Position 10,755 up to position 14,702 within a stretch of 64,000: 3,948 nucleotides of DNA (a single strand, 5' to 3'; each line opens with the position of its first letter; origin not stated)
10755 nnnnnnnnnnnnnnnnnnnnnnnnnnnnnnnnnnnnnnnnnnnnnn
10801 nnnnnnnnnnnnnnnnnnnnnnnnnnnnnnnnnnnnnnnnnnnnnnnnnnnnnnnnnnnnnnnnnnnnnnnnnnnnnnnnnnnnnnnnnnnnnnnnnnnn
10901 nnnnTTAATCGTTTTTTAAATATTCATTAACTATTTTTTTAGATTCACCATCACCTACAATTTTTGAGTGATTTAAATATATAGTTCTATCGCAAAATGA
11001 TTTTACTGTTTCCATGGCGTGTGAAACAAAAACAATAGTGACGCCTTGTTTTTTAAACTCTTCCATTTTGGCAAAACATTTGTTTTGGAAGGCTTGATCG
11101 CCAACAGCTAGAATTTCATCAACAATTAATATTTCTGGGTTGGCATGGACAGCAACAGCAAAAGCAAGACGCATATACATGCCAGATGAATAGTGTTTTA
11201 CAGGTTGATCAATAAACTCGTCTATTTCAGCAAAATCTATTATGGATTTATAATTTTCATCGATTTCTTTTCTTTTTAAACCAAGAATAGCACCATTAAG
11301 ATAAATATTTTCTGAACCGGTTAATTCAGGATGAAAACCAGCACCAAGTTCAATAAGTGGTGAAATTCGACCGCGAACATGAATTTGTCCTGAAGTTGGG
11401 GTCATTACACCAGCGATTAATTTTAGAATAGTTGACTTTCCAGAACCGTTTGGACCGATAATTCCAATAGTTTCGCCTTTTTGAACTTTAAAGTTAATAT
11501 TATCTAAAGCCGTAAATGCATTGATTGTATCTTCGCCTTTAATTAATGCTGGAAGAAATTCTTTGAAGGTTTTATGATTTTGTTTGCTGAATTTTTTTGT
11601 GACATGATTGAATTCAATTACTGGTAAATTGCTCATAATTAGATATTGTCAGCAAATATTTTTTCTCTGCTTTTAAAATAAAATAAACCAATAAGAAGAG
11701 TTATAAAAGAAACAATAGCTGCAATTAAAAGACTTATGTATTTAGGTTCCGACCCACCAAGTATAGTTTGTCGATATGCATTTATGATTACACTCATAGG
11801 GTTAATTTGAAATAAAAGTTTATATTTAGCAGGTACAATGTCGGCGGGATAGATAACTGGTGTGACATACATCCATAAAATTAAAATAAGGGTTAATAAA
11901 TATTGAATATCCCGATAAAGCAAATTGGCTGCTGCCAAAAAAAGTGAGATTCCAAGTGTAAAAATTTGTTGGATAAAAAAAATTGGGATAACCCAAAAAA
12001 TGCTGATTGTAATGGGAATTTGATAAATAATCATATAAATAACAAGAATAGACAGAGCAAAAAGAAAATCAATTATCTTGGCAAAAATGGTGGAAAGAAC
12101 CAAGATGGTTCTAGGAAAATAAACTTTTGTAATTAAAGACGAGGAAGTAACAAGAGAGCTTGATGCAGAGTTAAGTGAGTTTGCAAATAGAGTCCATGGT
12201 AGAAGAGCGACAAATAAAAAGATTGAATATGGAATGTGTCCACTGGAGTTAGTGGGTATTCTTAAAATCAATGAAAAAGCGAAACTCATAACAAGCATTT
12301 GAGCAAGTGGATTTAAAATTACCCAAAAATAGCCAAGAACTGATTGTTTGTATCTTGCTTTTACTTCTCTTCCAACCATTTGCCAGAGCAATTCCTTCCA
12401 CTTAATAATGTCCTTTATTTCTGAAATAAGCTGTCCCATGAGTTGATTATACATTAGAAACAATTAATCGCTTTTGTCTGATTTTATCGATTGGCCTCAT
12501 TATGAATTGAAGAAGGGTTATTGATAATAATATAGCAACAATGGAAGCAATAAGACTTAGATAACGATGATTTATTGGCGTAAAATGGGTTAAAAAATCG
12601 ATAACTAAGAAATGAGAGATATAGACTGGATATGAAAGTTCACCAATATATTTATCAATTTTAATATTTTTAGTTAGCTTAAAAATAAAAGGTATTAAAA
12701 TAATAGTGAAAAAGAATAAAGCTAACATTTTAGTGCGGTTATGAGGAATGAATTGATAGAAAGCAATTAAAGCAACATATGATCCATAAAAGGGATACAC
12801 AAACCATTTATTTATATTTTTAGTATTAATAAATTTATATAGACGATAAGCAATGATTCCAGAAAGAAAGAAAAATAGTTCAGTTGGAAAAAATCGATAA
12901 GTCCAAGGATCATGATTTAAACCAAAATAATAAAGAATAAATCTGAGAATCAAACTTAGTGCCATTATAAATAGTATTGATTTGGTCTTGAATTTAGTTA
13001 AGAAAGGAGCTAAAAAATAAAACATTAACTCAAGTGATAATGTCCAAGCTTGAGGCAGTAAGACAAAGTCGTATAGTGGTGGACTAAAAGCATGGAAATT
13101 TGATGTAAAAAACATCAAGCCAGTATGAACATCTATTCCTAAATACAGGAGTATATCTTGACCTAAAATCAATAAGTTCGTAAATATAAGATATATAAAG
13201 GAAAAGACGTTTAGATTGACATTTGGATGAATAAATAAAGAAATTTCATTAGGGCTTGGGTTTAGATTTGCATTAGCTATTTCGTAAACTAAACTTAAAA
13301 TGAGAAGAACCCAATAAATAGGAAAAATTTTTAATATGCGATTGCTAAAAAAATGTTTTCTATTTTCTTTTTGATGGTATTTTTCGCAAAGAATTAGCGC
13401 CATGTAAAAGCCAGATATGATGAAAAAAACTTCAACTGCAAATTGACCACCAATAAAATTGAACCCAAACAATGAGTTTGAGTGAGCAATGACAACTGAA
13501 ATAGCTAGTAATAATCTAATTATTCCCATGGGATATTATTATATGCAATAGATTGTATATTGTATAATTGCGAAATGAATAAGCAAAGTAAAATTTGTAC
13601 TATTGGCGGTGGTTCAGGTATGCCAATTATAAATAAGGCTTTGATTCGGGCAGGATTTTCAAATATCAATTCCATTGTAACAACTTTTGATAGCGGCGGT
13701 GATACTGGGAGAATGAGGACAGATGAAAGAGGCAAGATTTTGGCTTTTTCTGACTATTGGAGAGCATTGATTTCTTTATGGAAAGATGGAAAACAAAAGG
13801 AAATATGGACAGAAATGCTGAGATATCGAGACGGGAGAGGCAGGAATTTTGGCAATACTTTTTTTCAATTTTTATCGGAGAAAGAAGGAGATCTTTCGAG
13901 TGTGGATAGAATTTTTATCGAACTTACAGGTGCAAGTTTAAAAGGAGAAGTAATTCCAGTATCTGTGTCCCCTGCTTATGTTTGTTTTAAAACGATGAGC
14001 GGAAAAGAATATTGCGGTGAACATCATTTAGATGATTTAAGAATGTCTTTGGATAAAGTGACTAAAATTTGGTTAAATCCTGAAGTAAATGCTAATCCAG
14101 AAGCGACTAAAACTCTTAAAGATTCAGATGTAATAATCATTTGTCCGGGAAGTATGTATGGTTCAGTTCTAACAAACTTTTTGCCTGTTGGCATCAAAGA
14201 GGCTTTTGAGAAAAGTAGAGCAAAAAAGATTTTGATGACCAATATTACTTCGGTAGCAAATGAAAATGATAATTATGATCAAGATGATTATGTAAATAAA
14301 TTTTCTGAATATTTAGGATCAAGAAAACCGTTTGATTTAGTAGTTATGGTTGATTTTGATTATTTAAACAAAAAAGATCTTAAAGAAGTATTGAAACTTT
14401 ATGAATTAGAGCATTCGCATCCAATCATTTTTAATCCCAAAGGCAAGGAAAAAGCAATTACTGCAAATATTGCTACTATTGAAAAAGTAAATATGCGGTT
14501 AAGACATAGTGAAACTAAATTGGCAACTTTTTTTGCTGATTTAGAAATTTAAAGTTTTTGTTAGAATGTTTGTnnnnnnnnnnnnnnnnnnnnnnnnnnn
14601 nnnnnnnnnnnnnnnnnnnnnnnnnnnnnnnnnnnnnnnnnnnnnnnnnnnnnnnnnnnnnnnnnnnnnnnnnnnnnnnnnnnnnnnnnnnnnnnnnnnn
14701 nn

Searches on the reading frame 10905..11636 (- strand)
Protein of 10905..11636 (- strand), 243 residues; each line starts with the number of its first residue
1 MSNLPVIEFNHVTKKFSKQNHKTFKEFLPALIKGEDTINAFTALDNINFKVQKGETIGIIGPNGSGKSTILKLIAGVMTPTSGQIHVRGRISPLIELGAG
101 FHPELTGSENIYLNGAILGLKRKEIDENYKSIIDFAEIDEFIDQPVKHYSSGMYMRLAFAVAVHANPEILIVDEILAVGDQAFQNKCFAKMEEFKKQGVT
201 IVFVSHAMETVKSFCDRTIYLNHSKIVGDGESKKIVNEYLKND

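Call 5: search_protein_families(library=pfam, proteins=[window:10905-11636:-], max_evalue=0.01)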
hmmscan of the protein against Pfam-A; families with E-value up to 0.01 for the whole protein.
window:10905-11636:- (243 aa): 8 families
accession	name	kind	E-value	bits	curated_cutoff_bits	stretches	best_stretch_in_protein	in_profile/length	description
PF00005.33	ABC_tran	-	4.4e-25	89.3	25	1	44-175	1-135/137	ABC transporter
PF13304.12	AAA_21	-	5.2e-06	27.2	27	1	58-77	3-22/304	AAA domain, putative AbiEii toxin, Type IV TA system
PF13555.12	AAA_29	-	1e-05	25.6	27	1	48-82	16-50/61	P-loop containing region of AAA domain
PF02463.25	SMC_N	-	1.5e-05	25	40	1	41-83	10-53/220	RecF/RecN/SMC N terminal domain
PF13476.12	AAA_23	-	4.4e-05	24.6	27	1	41-80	7-45/201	AAA domain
PF00004.35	AAA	-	5e-05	24.2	21.2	1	59-212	3-115/131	ATPase family associated with various cellular activities (AAA)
PF13175.12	AAA_15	-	9.3e-05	22.6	32.1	1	38-214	8-125/374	AAA ATPase domain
PF00270.35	DEAD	-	0.0074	16.5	26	0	48-208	18-160/167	DEAD/DEAH box helicase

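Call 7: search_protein_families(library=ncbifam, proteins=[window:10905-11636:-], max_evalue=0.001)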
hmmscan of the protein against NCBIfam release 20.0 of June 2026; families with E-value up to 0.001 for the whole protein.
window:10905-11636:- (243 aa): 184 families (the best 25 are shown)
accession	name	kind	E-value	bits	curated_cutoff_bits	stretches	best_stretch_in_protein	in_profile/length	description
NF010065.0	PRK13545.1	equivalog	5.8e-75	253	538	1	7-239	5-234/549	teichoic acids export protein ATP-binding subunit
NF010066.0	PRK13546.1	equivalog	8.2e-62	208.9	320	1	7-239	5-234/264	teichoic acids export ABC transporter ATP-binding subunit TagH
NF050108.1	galactan_ABC_ATP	equivalog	1.3e-55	188.2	400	1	33-240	34-241/244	galactan export ABC transporter ATP-binding subunit Wzt/RfbE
TIGR01188.1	drrA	subfamily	1.2e-39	136.5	312.45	1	39-234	4-210/302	daunorubicin resistance ABC transporter, ATP-binding protein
TIGR04521.1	ECF_ATPase_2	equivalog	1.8e-34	119.1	330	2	109-238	104-235/279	energy-coupling factor transporter ATPase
NF010059.0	PRK13536.1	equivalog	5.6e-32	110.8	549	1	40-239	55-265/342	nodulation factor ABC transporter ATP-binding protein NodI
TIGR04520.1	ECF_ATPase_1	equivalog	1.9e-30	106.2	315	2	118-238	106-226/269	energy-coupling factor transporter ATPase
TIGR01288.1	nodI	equivalog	3.6e-30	105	424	1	44-240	20-227/303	nodulation factor ABC transporter ATP-binding protein NodI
TIGR03740.1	galliderm_ABC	subfamily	9.2e-29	100.7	309.75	1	42-227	14-203/223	lantibiotic protection ABC transporter ATP-binding subunit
NF010060.0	PRK13537.1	equivalog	1.3e-28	99.8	521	1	42-238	29-236/314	nodulation factor ABC transporter ATP-binding protein NodI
NF033858.1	ABC2_perm_RbbA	equivalog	1.6e-27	95.9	1050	1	38-238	276-487/909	ribosome-associated ATPase/putative transporter RbbA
NF010158.0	PRK13637.1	equivalog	1.9e-27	96.1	390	2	111-238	105-235/287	energy-coupling factor transporter ATPase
NF006987.0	PRK09452.1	equivalog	3e-27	95.3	482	1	30-238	19-238/378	spermidine/putrescine ABC transporter ATP-binding protein PotA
NF040933.2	ABC_arch_GlcV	equivalog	3.2e-27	95.3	450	2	40-87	18-65/357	glucose ABC transporter ATP-binding protein GlcV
TIGR02315.1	ABC_phnC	equivalog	3.8e-27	95.3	266.1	2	129-241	126-239/243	phosphonate ABC transporter ATP-binding protein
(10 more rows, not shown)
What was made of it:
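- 10905..11636 (-): Wzt/TagH-type ABC transporter ATPase, 243 aa, without a C-terminal carbohydrate-binding module. NCBIfam matched TagH and galactan Wzt (call 7).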

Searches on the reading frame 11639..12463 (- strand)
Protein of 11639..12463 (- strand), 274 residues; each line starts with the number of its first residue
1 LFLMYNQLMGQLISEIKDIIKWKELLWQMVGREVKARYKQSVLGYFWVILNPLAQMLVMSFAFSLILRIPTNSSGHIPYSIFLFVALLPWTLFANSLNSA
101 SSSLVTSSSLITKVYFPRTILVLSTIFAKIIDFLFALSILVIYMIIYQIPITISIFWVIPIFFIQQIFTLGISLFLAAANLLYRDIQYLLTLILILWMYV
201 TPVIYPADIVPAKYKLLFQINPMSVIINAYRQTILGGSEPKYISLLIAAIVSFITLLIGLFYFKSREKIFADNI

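Call 5: search_protein_families(library=pfam, proteins=[window:11639-12463:-], max_evalue=0.01)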
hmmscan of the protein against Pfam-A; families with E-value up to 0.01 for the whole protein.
window:11639-12463:- (274 aa): 1 family
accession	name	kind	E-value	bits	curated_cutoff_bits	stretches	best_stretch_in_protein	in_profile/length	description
PF01061.29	ABC2_membrane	-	2.4e-15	57.1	26.9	1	25-234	2-210/211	ABC-2 type transporter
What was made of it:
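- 11639..12463 (-): Wzm-type ABC-2 permease. Pfam PF01061 (call 5).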

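Call 7: search_protein_families(library=ncbifam, proteins=[window:11639-12463:-], max_evalue=0.001)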
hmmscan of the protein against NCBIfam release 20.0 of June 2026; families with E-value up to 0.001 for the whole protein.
window:11639-12463:- (274 aa): 2 families
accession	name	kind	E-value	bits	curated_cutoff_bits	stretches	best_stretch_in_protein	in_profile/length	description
NF050109.1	galactan_ABC_perm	equivalog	1.5e-21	77.1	380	1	13-263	11-261/272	galactan export ABC transporter permease subunit Wzm/RfbD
NF050053.1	CapPschTportKpsM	equivalog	1.7e-14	54.4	300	1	28-269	7-254/257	capsule polysaccharide transporter KpsM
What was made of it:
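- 11639..12463 (-): NCBIfam matched the galactan Wzm and KpsM (call 7).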

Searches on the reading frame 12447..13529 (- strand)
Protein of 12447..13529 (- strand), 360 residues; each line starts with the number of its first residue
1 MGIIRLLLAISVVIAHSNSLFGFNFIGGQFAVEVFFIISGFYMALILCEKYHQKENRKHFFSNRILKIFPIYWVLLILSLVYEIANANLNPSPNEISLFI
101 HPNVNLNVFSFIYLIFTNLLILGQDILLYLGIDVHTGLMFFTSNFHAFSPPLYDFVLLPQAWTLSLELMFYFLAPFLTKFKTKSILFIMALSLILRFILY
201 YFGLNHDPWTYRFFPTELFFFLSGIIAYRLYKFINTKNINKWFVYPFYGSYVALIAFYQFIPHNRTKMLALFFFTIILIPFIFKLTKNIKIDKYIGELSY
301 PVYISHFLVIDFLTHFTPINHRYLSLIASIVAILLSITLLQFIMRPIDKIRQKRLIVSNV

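Call 5: search_protein_families(library=pfam, proteins=[window:12447-13529:-], max_evalue=0.01)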
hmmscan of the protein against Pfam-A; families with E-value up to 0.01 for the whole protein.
window:12447-13529:- (360 aa): 1 family
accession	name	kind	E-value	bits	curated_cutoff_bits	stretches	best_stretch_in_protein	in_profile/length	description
PF01757.29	Acyl_transf_3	-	2.3e-25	89.8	31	1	3-338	6-323/326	Acyltransferase domain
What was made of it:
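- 12447..13529 (-): Acyltransferase_3 membrane protein that overlaps wzm, probably an O-acetylase of the same polymer. Pfam PF01757 at E 2e-25 (call 5).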

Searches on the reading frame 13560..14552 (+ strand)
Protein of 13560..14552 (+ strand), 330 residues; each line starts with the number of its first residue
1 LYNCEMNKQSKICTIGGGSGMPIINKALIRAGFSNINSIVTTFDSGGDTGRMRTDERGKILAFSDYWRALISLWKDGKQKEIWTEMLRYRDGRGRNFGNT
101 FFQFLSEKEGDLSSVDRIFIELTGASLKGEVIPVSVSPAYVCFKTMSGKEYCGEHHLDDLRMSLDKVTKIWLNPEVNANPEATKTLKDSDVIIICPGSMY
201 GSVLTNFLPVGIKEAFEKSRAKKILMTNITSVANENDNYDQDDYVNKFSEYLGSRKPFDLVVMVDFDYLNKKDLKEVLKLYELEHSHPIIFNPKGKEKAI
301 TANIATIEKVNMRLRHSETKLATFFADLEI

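Call 24: search_protein_families(library=pfam, proteins=[window:13560-14552:+], max_evalue=0.0001)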
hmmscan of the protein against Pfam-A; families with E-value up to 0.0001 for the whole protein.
window:13560-14552:+ (330 aa): 1 family
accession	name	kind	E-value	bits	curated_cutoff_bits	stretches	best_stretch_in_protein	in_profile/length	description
PF01933.23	CofD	-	3.2e-40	138.6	30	1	12-296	1-277/290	2-phospho-L-lactate transferase CofD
